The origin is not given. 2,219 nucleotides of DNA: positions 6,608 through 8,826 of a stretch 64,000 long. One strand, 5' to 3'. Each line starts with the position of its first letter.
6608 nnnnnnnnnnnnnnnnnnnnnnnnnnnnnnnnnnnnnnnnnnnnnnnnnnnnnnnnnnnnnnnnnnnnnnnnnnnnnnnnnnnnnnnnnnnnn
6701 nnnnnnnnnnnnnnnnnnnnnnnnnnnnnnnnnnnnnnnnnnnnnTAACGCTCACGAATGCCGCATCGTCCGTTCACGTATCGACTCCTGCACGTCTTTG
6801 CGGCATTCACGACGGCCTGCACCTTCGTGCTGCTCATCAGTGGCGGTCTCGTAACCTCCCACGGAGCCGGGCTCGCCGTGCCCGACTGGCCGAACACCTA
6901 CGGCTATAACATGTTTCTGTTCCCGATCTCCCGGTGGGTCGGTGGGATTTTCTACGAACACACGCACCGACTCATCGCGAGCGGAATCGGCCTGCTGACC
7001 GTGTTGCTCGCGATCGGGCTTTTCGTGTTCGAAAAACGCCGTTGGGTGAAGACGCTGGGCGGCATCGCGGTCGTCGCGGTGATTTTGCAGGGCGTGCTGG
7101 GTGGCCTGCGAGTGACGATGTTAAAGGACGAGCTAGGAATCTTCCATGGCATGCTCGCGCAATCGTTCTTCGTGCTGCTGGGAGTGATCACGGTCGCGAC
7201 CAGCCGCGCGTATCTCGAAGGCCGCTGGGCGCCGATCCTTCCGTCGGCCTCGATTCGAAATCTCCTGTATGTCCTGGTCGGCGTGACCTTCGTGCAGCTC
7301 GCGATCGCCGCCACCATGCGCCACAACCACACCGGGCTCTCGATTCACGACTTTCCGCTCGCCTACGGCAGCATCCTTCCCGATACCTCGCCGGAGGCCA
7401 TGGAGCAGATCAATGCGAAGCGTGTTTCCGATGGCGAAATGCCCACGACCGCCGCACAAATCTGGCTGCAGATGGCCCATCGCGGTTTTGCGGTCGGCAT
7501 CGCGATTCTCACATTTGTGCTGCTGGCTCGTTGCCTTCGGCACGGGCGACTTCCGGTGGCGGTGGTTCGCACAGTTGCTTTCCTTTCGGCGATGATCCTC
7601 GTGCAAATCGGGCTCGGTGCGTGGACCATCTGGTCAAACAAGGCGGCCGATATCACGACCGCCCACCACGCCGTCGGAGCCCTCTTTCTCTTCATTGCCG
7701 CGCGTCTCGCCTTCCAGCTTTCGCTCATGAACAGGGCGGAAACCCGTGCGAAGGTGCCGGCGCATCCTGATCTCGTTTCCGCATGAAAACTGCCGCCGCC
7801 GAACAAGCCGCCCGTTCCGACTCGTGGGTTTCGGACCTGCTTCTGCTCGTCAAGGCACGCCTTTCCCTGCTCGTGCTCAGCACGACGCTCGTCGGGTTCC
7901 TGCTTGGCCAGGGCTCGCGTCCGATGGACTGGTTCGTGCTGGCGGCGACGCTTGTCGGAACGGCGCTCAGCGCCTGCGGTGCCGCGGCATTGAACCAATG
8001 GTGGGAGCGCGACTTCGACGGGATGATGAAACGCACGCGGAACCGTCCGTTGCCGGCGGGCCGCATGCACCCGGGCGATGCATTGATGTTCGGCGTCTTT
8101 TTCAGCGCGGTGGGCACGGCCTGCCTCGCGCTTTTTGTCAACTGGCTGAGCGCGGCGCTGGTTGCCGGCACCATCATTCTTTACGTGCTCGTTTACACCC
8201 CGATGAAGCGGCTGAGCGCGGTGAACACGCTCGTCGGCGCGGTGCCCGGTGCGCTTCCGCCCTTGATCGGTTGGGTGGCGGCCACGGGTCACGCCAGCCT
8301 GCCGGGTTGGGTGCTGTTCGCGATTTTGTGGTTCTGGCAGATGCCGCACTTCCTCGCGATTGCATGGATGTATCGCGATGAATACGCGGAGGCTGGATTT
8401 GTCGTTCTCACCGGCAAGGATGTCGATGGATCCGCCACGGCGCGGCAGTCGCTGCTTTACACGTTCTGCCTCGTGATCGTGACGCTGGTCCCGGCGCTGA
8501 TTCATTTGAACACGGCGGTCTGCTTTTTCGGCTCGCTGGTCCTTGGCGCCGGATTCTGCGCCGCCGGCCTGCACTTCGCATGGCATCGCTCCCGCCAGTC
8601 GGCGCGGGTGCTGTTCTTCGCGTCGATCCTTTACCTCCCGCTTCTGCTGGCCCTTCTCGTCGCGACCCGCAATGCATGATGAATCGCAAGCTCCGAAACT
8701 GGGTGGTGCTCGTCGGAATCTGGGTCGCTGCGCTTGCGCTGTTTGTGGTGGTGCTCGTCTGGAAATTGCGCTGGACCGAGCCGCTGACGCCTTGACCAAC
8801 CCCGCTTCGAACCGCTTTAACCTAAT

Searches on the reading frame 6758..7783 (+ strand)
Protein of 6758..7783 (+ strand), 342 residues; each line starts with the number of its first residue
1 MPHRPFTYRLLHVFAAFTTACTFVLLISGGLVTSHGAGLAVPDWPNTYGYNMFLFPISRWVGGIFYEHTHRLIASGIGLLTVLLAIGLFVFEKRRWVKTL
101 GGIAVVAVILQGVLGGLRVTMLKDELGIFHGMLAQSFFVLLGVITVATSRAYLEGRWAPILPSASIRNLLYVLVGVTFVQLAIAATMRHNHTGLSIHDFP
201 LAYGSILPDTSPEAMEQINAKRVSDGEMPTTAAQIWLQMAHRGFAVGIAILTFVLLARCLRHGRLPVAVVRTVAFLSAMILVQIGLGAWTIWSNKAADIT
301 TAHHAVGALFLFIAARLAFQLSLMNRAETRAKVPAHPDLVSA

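Call 36: search_protein_families(library=pfam, proteins=[window:6758-7783:+], max_evalue=0.00001)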
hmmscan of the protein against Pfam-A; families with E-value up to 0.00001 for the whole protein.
window:6758-7783:+ (342 aa): 1 family
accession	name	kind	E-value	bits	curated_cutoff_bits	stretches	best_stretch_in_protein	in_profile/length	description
PF02628.20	COX15-CtaA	-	1.8e-27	96.7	29.9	1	65-312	76-319/322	Cytochrome oxidase assembly protein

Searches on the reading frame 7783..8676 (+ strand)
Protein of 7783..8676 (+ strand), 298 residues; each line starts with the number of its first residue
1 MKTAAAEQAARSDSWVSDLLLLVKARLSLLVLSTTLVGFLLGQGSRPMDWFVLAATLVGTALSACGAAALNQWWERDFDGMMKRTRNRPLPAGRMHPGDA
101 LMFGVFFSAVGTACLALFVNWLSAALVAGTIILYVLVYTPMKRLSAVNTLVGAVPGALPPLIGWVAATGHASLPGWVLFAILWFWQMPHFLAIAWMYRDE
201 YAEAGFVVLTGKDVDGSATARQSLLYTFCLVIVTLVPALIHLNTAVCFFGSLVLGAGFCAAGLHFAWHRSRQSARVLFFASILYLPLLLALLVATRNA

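Call 36: search_protein_families(library=pfam, proteins=[window:7783-8676:+], max_evalue=0.00001)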
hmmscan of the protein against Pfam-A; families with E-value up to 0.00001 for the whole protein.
window:7783-8676:+ (298 aa): 1 family
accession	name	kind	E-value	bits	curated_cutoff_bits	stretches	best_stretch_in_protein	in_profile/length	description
PF01040.23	UbiA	-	3.3e-56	190.8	34.2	1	31-281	1-248/250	UbiA prenyltransferase family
